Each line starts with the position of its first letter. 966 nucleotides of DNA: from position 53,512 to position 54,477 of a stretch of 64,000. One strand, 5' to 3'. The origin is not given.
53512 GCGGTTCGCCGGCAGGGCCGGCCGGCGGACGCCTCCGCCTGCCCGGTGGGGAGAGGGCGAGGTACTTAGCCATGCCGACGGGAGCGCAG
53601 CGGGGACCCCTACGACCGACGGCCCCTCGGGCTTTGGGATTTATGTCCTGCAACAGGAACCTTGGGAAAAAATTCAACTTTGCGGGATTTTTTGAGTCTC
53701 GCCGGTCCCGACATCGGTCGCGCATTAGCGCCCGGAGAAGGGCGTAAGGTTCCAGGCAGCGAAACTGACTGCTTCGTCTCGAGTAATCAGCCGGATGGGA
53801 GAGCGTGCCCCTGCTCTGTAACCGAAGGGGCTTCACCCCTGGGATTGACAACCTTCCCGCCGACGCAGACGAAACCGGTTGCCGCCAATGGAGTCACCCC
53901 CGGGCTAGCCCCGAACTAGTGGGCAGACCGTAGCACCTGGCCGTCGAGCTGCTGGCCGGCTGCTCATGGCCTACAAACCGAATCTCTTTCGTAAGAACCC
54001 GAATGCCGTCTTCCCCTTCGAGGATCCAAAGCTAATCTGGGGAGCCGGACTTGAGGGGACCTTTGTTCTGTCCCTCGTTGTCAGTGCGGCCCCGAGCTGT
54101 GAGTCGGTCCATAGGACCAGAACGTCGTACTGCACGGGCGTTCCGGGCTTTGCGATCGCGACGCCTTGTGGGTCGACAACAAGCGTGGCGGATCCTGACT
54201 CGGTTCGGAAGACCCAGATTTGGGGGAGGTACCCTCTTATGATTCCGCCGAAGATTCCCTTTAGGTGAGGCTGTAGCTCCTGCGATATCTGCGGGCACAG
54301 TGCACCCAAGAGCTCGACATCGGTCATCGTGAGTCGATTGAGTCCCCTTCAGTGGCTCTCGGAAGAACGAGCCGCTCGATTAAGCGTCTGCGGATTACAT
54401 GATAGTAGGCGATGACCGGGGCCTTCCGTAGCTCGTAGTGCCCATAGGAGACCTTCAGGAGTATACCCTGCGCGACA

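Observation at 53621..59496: About 5.9-kb low-GC island between the hydrogenase-like operon and the thermosome gene, bracketed by an 11-bp direct repeat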

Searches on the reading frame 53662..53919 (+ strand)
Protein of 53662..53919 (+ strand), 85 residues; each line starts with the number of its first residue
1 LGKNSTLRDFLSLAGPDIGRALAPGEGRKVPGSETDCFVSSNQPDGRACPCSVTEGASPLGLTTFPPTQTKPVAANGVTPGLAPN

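Call 8: search_protein_families(library=pfam, proteins=[window:53662-53919:+], max_evalue=0.01)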
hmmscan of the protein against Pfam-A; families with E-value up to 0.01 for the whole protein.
window:53662-53919:+ (85 aa): 0 families

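Call 80: search_protein_families(library=pfam, proteins=[window:53662-53916:+], max_evalue=10)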
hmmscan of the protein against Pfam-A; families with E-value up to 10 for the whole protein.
seq(85 aa): 0 families

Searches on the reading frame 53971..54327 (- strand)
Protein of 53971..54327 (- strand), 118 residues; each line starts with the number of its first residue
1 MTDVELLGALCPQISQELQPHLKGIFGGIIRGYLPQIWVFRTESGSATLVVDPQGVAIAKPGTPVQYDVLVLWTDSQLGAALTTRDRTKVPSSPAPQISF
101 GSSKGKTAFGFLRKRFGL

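Call 8: search_protein_families(library=pfam, proteins=[window:53971-54327:-], max_evalue=0.01)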
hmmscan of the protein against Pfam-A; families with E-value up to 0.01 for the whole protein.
window:53971-54327:- (118 aa): 0 families

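Call 18: search_protein_families(library=padloc, proteins=[window:53971-54327:-], max_evalue=0.01)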
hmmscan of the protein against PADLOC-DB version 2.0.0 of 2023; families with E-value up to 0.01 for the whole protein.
window:53971-54327:- (118 aa): 0 families

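Call 19: search_protein_families(library=phrogs, proteins=[window:53971-54327:-], max_evalue=0.01)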
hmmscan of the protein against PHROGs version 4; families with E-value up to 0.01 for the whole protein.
window:53971-54327:- (118 aa): 0 families

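Call 20: search_protein_families(library=ncbifam, proteins=[window:53971-54327:-], max_evalue=0.01)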
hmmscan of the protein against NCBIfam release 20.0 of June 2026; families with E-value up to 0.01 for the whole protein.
window:53971-54327:- (118 aa): 0 families

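Call 63: find_encoding_contigs(protein=window:53971-54327:-, flank=10000, max_places=10)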
Protein window:53971-54327:- (118 aa): 4 contigs read that carry it; 4 places shown.
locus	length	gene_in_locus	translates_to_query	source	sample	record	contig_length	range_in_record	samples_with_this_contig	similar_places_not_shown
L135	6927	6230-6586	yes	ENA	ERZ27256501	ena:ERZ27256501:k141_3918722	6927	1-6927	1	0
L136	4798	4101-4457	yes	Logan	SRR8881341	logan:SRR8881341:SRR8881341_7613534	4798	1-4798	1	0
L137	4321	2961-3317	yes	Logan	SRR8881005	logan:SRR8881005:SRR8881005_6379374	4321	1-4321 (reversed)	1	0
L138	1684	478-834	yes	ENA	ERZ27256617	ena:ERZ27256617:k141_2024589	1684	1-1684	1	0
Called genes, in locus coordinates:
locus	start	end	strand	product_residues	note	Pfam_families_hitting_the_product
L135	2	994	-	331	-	?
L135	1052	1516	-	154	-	PF13527:Acetyltransf_9 (weak), PF00583:Acetyltransf_1, PF13673:Acetyltransf_10 (weak), PF13508:Acetyltransf_7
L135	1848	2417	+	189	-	PF13578:Methyltransf_24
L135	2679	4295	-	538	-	-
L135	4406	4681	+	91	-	-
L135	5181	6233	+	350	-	PF13191:AAA_16 (weak), PF13401:AAA_22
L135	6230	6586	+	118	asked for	-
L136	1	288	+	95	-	?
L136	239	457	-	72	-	-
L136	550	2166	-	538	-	-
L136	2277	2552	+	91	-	-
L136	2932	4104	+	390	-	PF20703:nSTAND1 (weak), PF13191:AAA_16, PF25201:nSTAND6 (faint), PF13401:AAA_22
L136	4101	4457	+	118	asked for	-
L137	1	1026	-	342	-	?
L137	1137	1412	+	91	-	-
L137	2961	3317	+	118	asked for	-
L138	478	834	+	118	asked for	-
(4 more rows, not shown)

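Call 80: search_protein_families(library=pfam, proteins=[window:53971-54327:-], max_evalue=10)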
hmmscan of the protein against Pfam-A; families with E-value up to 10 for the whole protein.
window:53971-54327:- (118 aa): 0 families

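Call 81: search_protein_families(library=phrogs, proteins=[window:53971-54327:-], max_evalue=10)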
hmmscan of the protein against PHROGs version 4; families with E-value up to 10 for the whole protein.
window:53971-54327:- (118 aa): 0 families
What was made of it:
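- Tried and rejected: The spacer ORFs that were scanned have no family (calls 80, 81).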

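Call 94: find_related_loci(query=window:53971-54327:-, collection=viral_contigs, flank=8000)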
Query window:53971-54327:- (118 aa) in viral_contigs; peptide patterns used: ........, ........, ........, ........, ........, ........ (x = any residue, [..] = any of these).
29 stretches matched a pattern, but none encodes a relative of the query by tblastn (E <= 1e-3).
